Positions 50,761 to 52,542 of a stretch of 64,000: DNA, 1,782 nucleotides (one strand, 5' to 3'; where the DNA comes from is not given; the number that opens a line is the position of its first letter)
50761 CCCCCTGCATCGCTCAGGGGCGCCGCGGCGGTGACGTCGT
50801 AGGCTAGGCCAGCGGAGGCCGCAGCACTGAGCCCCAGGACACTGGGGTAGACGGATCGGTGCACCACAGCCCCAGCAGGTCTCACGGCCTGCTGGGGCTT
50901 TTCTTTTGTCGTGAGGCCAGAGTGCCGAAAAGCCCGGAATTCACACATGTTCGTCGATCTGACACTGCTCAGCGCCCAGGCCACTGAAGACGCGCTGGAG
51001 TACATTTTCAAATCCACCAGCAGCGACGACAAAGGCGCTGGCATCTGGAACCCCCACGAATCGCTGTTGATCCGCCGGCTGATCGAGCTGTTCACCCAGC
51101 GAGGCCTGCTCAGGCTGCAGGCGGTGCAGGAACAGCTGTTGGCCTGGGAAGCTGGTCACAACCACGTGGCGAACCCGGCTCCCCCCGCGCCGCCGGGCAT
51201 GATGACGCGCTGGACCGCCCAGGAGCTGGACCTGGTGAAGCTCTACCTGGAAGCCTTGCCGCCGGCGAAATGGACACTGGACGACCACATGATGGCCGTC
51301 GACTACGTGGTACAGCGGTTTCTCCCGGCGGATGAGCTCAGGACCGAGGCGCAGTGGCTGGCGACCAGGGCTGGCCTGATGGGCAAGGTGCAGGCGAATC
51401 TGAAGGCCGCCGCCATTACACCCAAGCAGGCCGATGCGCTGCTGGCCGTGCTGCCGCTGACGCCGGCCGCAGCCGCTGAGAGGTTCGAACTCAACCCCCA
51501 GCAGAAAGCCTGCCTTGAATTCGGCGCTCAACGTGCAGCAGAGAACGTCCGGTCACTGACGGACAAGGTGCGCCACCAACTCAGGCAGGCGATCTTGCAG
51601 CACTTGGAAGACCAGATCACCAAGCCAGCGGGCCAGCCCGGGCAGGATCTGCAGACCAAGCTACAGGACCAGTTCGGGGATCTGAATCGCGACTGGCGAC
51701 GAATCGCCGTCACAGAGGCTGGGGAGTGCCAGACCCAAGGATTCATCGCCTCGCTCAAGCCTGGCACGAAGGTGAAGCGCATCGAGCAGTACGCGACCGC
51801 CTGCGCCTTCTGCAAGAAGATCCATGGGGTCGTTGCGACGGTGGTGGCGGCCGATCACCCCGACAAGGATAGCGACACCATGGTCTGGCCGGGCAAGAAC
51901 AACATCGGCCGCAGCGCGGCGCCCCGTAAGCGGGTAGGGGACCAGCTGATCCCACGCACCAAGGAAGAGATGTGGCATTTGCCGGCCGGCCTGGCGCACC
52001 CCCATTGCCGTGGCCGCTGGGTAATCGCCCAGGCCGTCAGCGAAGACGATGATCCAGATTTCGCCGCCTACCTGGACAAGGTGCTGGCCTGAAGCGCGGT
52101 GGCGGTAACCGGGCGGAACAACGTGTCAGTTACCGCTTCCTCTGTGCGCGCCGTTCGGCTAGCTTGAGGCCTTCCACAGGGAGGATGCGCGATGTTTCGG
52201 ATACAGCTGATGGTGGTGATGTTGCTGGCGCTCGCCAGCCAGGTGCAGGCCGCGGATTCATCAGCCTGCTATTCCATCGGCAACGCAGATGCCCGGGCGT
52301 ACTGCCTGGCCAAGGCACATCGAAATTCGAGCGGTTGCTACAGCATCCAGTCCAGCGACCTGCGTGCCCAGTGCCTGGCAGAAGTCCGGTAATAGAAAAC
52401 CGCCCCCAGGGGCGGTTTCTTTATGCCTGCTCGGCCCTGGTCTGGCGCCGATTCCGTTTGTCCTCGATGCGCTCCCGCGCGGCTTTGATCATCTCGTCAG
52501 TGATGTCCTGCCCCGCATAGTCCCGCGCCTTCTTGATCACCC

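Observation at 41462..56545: Dispersed inverted repeat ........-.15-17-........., inside genes as well as between them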

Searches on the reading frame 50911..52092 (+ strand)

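Call 105: search_protein_families(library=pfam, proteins=[window:50911-52092:+], max_evalue=0.1)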
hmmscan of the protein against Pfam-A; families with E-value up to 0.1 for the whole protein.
window:50911-52092:+ (393 aa): 1 family
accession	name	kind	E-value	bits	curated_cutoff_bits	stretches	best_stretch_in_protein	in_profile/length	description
PF07221.17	GlcNAc_2-epim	-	0.017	14.8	23.4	1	291-371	242-321/347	N-acylglucosamine 2-epimerase (GlcNAc 2-epimerase)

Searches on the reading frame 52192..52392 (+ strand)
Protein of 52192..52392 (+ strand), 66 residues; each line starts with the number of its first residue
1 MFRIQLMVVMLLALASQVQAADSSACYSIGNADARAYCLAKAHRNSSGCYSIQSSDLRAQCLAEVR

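Call 58: find_encoding_contigs(protein=window:52192-52392:+, flank=10000, max_places=10)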
Protein window:52192-52392:+ (66 aa): 2 contigs read that carry it; 1 place shown.
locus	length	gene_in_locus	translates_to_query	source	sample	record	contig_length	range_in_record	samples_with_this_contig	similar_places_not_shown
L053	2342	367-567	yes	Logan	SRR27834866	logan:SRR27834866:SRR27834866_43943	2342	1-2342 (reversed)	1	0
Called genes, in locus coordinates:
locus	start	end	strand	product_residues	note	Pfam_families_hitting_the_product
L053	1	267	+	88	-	?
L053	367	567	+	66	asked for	-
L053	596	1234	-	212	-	-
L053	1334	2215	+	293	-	-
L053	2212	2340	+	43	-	?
